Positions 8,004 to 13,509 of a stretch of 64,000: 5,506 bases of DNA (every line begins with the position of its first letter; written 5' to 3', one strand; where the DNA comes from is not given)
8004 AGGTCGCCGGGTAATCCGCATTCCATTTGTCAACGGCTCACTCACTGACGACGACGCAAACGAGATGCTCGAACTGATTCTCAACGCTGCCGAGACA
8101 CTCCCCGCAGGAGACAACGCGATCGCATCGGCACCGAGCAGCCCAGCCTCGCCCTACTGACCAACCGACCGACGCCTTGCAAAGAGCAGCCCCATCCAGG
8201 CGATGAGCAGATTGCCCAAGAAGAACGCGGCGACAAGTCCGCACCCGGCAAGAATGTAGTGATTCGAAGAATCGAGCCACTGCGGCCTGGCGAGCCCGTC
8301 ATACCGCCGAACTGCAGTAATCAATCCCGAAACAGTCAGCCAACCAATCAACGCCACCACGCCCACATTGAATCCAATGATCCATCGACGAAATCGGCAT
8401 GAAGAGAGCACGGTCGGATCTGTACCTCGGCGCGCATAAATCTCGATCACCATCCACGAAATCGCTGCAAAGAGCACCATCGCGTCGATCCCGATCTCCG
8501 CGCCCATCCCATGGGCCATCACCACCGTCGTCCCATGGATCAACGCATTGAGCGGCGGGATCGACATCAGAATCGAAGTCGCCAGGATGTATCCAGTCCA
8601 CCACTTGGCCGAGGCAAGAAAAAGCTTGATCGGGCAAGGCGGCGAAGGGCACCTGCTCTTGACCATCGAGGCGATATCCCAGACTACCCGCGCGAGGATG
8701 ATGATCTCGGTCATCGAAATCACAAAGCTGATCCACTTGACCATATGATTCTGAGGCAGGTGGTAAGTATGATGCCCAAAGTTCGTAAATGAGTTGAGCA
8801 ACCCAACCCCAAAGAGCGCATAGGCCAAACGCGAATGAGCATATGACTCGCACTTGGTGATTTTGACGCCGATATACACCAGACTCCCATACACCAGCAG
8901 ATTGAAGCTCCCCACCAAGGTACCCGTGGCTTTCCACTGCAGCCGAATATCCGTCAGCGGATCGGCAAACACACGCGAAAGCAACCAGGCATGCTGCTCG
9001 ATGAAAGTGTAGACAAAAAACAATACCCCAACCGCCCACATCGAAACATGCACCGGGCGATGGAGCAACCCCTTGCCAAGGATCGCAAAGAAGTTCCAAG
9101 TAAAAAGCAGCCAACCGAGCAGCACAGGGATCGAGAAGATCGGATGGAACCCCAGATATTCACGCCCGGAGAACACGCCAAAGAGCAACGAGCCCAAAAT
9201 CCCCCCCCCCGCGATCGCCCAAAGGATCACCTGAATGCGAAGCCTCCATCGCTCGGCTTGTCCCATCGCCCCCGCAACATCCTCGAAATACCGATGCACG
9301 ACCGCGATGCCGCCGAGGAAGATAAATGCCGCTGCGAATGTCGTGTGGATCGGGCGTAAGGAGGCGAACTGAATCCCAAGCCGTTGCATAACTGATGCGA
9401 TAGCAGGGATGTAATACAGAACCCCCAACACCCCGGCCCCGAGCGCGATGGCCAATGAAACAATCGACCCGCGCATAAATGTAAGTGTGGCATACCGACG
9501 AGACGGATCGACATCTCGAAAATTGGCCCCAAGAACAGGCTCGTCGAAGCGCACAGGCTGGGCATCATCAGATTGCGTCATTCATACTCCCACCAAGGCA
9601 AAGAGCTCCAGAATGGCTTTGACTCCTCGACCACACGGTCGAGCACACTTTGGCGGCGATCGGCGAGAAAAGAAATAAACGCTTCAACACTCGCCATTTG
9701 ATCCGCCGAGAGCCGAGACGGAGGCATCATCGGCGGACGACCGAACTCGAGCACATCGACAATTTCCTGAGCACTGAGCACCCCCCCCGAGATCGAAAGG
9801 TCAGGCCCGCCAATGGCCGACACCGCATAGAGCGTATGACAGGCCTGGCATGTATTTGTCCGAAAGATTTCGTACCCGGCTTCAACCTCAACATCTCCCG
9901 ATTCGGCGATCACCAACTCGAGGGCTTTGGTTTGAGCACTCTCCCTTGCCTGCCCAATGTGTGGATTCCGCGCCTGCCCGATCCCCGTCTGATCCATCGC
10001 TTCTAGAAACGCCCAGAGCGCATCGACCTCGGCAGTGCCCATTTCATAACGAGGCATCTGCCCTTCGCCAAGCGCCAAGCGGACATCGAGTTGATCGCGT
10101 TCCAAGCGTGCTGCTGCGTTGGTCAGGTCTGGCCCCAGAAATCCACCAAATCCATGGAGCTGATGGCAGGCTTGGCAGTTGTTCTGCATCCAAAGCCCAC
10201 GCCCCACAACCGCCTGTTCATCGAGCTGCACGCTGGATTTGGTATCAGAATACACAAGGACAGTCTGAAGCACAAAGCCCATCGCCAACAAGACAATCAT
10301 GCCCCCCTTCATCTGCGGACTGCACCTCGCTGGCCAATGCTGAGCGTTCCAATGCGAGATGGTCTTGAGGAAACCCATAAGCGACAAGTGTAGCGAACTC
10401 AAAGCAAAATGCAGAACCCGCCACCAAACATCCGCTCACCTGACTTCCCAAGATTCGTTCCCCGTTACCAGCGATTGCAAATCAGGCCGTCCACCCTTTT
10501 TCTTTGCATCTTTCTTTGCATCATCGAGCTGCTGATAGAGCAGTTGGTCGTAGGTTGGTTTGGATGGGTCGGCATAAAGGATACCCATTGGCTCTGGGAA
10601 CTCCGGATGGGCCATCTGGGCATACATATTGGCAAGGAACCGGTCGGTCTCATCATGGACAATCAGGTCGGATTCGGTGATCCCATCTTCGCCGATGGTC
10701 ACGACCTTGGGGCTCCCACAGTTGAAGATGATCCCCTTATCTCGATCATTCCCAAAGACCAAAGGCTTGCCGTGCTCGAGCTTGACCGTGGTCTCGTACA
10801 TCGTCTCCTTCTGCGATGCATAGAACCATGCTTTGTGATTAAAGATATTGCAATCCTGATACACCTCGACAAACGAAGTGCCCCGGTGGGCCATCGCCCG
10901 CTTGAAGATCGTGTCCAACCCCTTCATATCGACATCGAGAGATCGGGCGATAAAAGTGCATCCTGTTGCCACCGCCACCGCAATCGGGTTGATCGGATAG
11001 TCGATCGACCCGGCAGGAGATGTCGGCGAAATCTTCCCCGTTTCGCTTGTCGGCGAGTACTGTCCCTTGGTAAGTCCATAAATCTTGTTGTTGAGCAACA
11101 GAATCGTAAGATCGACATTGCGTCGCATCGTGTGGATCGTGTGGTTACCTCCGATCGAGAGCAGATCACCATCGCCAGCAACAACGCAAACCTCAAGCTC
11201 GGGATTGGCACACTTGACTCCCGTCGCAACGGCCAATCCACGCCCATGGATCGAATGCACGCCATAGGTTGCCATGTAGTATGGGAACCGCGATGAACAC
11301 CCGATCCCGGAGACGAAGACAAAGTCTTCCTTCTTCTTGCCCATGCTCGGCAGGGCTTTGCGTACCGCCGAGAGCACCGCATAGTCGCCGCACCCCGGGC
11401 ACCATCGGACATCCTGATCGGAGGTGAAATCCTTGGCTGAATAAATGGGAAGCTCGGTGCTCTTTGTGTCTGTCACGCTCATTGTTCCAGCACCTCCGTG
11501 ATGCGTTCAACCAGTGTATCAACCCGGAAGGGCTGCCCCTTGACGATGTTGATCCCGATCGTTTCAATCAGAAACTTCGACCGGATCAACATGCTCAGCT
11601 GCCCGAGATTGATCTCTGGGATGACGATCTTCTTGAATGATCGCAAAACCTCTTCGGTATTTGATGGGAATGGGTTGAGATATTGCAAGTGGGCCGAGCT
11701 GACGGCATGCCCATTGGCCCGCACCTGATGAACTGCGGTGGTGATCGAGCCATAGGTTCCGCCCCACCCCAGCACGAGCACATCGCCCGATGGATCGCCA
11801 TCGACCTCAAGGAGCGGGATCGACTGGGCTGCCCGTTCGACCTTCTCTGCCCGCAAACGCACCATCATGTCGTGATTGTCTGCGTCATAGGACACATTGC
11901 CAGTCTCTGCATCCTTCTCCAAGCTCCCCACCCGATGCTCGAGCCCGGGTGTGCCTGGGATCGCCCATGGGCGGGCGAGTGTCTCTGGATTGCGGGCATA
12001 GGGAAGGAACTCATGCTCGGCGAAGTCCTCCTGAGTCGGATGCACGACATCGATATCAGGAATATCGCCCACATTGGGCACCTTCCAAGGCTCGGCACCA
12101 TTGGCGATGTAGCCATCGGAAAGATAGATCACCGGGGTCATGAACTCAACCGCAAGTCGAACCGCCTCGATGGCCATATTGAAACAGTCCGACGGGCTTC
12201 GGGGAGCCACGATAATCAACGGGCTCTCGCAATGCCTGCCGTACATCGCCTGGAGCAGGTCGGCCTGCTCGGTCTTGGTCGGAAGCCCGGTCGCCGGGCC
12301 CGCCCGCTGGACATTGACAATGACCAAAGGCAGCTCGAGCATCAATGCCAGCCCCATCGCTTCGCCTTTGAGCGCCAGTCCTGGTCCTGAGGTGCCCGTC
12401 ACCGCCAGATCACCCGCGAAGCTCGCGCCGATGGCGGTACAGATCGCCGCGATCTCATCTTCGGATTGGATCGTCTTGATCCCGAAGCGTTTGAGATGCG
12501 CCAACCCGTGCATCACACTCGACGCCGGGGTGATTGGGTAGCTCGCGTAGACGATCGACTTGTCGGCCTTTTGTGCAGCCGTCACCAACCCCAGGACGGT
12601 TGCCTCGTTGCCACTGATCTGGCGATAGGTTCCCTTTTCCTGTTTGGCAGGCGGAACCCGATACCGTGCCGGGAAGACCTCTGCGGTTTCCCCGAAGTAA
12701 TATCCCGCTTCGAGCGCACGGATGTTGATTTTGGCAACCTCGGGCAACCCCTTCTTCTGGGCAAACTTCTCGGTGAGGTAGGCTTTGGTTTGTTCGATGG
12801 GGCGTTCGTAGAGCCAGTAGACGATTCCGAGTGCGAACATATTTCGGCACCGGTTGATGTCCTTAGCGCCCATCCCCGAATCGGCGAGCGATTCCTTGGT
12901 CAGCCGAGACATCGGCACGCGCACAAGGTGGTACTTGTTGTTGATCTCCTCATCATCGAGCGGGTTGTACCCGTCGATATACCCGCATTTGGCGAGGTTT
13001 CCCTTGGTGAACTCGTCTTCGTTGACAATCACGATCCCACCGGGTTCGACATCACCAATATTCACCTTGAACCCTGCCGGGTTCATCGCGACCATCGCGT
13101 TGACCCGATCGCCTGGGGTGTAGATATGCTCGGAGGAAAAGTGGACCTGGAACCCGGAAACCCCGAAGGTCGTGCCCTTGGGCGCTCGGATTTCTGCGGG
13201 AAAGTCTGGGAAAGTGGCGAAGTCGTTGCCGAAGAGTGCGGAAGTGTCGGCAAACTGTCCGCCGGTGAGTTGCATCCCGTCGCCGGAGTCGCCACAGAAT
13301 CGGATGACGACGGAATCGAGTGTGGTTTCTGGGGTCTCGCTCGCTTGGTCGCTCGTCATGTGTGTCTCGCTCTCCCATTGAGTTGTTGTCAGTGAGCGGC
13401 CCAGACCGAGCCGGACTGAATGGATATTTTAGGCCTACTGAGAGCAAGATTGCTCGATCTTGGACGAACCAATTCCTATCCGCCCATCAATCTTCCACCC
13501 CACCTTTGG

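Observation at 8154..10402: Divergent C-family-like heme-copper oxidase lacking the cross-link Tyr, with HxM in place of HxH, paired with a dihaem cytochrome c (candidate novel NO reductase)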

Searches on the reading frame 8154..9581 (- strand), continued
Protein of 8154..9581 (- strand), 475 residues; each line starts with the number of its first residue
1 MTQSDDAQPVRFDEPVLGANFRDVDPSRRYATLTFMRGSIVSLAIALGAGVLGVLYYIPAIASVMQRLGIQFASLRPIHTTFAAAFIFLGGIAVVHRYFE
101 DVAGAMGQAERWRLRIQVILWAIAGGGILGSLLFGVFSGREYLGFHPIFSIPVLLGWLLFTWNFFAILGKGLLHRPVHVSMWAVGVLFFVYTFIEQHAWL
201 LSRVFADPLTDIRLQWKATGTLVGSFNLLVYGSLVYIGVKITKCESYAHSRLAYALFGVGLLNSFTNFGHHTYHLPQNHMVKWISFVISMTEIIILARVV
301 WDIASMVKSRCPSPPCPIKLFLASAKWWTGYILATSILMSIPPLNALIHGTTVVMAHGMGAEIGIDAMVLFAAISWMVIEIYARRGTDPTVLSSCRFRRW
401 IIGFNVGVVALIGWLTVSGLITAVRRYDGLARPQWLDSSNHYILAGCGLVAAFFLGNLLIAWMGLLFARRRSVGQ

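Call 68: find_encoding_contigs(protein=P0264, flank=7000, max_places=2)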
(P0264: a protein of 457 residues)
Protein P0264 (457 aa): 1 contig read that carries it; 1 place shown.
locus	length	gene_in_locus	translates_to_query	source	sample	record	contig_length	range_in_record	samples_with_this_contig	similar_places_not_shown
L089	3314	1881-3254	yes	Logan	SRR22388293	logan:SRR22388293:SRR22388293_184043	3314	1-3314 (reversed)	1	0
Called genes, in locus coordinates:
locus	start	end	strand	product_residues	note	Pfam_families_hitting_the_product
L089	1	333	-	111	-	?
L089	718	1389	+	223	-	PF00034:Cytochrom_C (weak), PF13442:Cytochrome_CBB3 (weak)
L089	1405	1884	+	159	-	PF00034:Cytochrom_C (faint), PF13442:Cytochrome_CBB3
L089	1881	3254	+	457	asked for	PF00115:COX1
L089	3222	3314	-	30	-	?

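Call 69: find_encoding_contigs(protein=P0135, flank=7000, max_places=2)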
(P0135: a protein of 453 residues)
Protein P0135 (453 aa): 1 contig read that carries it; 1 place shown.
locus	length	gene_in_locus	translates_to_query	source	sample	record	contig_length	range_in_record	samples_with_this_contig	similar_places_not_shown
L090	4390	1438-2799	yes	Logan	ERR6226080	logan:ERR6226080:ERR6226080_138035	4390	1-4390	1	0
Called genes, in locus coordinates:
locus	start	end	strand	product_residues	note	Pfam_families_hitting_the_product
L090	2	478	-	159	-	?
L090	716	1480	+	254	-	PF00034:Cytochrom_C (faint), PF13442:Cytochrome_CBB3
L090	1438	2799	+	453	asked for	PF00115:COX1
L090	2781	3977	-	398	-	PF04055:Radical_SAM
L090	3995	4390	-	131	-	?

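Call 70: find_encoding_contigs(protein=P0158, flank=7000, max_places=2)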
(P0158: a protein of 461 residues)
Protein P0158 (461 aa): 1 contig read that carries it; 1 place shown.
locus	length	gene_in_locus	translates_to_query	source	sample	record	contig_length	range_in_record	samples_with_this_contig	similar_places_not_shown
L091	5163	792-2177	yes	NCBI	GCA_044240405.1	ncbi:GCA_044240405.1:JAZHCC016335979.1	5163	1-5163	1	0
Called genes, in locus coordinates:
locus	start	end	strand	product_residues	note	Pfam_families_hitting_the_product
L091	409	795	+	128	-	PF00034:Cytochrom_C (faint), PF13442:Cytochrome_CBB3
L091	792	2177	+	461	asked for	PF00115:COX1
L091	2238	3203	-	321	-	PF25917:BSH_RND, PF25973:BSH_CzcB, PF25944:Beta-barrel_RND (faint), PF25954:Beta-barrel_RND_2, PF25967:RND-MFP_C, PF25975:CzcB_C (weak), PF25989:YknX_C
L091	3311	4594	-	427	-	PF02321:OEP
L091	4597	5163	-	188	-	?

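Call 71: find_encoding_contigs(protein=P0327, flank=8000, max_places=3)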
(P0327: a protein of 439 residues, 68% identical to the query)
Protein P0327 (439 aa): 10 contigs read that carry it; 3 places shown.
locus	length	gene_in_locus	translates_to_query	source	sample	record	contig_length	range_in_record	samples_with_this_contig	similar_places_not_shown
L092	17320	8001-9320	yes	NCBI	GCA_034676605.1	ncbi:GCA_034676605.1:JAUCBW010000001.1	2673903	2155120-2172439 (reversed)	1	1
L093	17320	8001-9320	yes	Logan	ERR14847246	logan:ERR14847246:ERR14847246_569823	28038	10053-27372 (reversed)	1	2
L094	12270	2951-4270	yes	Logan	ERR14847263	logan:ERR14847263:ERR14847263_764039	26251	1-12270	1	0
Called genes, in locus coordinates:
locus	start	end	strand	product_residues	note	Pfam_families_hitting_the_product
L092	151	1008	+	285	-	PF09697:Porph_ging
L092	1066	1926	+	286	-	PF09697:Porph_ging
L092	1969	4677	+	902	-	PF13620:CarboxypepD_reg, PF13715:CarbopepD_reg_2 (weak)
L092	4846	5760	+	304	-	PF19420:DDAH_eukar, PF02274:ADI (faint)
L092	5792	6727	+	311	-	PF19420:DDAH_eukar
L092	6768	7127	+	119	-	PF02021:UPF0102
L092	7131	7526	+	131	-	PF00825:Ribonuclease_P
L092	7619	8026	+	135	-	PF13442:Cytochrome_CBB3, PF00034:Cytochrom_C (weak)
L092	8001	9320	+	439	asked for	PF00115:COX1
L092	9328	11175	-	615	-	PF02518:HATPase_c, PF00204:DNA_gyraseB, PF01751:Toprim, PF00986:DNA_gyraseB_C (faint)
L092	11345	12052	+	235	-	PF00696:AA_kinase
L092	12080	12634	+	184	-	PF01765:RRF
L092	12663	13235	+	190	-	-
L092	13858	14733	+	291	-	PF01370:Epimerase, PF16363:GDP_Man_Dehyd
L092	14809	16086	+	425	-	PF13727:CoA_binding_3, PF02397:Bac_transf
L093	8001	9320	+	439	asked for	PF00115:COX1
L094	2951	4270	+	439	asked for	PF00115:COX1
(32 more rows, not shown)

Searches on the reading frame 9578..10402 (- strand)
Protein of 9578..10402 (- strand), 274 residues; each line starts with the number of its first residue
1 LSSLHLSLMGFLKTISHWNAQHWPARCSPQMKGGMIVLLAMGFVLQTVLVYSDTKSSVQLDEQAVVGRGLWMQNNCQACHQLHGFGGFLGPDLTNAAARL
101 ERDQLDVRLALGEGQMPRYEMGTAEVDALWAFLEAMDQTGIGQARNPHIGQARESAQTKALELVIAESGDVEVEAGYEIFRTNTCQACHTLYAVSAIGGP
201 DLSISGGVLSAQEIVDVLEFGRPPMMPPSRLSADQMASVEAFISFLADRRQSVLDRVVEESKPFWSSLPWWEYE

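Call 3: search_protein_families(library=pfam, proteins=[window:9578-10402:-], max_evalue=0.01)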
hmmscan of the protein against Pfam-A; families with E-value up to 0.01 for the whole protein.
window:9578-10402:- (274 aa): 2 families
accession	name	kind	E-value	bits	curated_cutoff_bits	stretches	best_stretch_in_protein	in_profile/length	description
PF13442.11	Cytochrome_CBB3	-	4.2e-15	56.3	27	2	67-133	6-68/68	Cytochrome C oxidase, cbb3-type, subunit III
PF00034.26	Cytochrom_C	-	6.3e-14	53.5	21.3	1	67-113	4-50/90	Cytochrome c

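Call 4: search_protein_families(library=ncbifam, proteins=[window:9578-10402:-], max_evalue=0.01)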
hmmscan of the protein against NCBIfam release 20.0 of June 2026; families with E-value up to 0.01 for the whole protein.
window:9578-10402:- (274 aa): 12 families
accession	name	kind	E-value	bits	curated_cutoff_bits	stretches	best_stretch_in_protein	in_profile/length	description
NF045774.1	cytochro_C551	exception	7e-15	55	118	2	162-243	31-106/110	cytochrome c551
NF045773.1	cytochro_C550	exception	1.3e-13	50.9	125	2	54-133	38-116/118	cytochrome c550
TIGR02603.1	CxxCH_TIGR02603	domain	3.4e-10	40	68.15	1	68-105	7-43/134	putative heme-binding domain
NF052248.1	SorU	equivalog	1.4e-07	31.7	100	1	74-132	11-71/72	SorU family sulfite dehydrogenase c-type cytochrome subunit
TIGR04485.1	thiosulf_SoxX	equivalog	2.2e-07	31.5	61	1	74-115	3-48/78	sulfur oxidation c-type cytochrome SoxX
NF050122.1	bc1_QcrC_actin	exception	1.3e-06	28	200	1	36-194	13-156/253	cytochrome bc1 complex diheme cytochrome c subunit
NF040971.1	cytc_ExtS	equivalog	2.1e-05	23.9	100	1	57-149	71-165/262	selenite/tellurite reduction operon c-type cytochrome lipoprotein ExtS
TIGR04494.1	c550_PedF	equivalog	4.3e-05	23.4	122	0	66-105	53-91/133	cytochrome c-550 PedF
NF041781.1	mnquin_red_QrcA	equivalog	0.00047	19.8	180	1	33-95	6-65/174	menaquinone reductase multiheme cytochrome c subunit QrcA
TIGR00782.1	ccoP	equivalog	0.0018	17.6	179.95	0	168-248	198-283/285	cytochrome-c oxidase, cbb3-type subunit III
NF011054.0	PRK14486.1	equivalog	0.0068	15.9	447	0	122-243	172-287/294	putative bifunctional cbb3-type cytochrome c oxidase subunit II/cytochrome c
NF045930.1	Cytc6PetJCyano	equivalog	0.0092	15.9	135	0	171-243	26-102/110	cytochrome c6 PetJ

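Call 65: search_solved_structures(query=A3, max_evalue=1, show_alignments=2)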
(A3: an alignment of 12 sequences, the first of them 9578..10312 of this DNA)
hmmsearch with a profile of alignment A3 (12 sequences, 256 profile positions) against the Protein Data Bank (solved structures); distinct sequences matched with E-value up to 1: 83 (the best 60 are shown).
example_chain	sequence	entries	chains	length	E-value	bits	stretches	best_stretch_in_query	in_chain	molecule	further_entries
3o0r_C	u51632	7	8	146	8.6e-15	58.3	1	14-113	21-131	Nitric oxide reductase subunit C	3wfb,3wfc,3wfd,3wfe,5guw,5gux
4xyd_B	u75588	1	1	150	5.3e-12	49.2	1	22-115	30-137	NorC-like protein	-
8smr_G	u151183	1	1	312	7.4e-10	42.1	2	147-225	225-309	Cbb3-type cytochrome c oxidase subunit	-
3mk7_C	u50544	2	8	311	1.8e-09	40.9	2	148-234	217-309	Cytochrome c oxidase, cbb3-type, subunit P | Cbb3-type cytochrome c oxidase subunit CcoP1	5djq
8snh_G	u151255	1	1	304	4.4e-08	36.3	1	149-227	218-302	Cbb3-type cytochrome c oxidase subunit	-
6hwh_M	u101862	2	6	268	2.6e-06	30.5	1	51-117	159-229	Cytochrome bc1 complex cytochrome c subunit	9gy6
8ovc_O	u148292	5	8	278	3e-06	30.3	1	51-117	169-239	Cytochrome bc1 complex cytochrome c subunit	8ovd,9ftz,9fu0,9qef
6adq_C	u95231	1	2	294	3.6e-06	30.1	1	51-117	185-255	Cytochrome bc1 complex cytochrome c subunit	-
9wcx_U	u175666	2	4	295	1.1e-05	28.5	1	51-117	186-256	Cytochrome bc1 complex cytochrome c subunit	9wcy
7rh5_O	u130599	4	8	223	1.1e-05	28.5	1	51-117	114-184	Cytochrome bc1 complex cytochrome c subunit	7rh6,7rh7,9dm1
7q21_C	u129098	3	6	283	1.1e-05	28.4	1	51-117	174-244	Cytochrome bc1 complex cytochrome c subunit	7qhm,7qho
9g83_v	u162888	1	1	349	4.2e-05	26.6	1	147-226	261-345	Cbb3-type cytochrome c oxidase subunit CcoP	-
8hcr_C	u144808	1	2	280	6e-05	26.1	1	51-114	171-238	Cytochrome bc1 complex cytochrome c subunit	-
7e1v_O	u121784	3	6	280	6e-05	26.1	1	51-114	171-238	Cytochrome bc1 complex cytochrome c subunit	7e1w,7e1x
7zs0_A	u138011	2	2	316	0.00011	25.2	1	38-84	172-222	Hypothetical (Diheme) protein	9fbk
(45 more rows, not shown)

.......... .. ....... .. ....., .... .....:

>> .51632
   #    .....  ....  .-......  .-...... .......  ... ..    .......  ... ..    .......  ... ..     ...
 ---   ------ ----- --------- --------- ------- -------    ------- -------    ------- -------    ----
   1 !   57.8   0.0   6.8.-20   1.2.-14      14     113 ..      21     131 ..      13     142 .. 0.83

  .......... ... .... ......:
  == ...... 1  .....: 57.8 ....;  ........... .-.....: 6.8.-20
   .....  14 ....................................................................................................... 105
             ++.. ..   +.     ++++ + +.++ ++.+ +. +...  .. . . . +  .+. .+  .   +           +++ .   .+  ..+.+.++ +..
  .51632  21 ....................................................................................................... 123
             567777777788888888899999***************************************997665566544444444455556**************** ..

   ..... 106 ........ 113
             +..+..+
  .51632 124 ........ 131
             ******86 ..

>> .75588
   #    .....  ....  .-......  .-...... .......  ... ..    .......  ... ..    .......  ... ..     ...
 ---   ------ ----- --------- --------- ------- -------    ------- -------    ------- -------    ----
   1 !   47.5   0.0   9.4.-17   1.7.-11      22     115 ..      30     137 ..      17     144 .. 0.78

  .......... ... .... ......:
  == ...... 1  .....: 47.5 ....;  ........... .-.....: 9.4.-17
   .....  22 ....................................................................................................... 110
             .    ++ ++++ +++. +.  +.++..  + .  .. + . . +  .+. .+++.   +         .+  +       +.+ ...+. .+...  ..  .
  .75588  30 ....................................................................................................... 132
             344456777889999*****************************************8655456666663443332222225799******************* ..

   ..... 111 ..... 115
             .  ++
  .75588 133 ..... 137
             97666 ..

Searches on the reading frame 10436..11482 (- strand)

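Call 18: search_protein_families(library=pfam, proteins=[window:10436-11482:-], max_evalue=0.001)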
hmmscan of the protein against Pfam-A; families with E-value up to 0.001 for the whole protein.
window:10436-11482:- (348 aa): 1 family
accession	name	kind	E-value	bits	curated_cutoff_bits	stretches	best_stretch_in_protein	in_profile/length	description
PF02775.26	TPP_enzyme_C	-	1.8e-31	109.5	21.9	1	60-207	2-151/151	Thiamine pyrophosphate enzyme, C-terminal TPP binding domain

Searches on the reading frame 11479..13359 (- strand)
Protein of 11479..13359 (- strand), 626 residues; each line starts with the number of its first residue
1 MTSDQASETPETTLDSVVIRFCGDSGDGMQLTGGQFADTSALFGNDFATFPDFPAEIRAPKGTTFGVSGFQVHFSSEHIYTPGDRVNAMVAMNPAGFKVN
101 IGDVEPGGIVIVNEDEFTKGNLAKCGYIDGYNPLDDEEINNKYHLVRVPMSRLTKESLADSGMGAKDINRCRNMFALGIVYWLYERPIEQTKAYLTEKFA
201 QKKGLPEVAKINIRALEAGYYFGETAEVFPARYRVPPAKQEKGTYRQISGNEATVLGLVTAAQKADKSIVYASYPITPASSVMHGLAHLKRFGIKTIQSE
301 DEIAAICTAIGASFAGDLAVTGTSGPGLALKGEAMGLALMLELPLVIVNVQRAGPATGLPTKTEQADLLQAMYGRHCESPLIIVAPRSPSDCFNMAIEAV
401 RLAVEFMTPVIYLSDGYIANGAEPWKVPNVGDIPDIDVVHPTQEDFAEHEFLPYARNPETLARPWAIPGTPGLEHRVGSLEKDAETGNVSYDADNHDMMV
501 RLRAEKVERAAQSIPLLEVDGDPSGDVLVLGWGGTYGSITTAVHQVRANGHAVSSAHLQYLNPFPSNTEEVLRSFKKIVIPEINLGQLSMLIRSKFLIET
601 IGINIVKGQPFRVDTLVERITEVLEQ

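Call 18: search_protein_families(library=pfam, proteins=[window:11479-13359:-], max_evalue=0.001)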
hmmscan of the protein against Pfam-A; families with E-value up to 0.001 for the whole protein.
window:11479-13359:- (626 aa): 3 families
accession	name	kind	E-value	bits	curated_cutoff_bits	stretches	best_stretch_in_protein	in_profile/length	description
PF01855.24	POR_N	-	9.3e-54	183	27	1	269-484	9-220/231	Pyruvate flavodoxin/ferredoxin oxidoreductase, thiamine diP-bdg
PF01558.24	POR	-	4e-26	92.7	27.4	1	26-220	2-172/173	Pyruvate ferredoxin/flavodoxin oxidoreductase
PF17147.9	PFOR_II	-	8.1e-06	26.6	27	1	526-595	2-77/102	Pyruvate:ferredoxin oxidoreductase core domain II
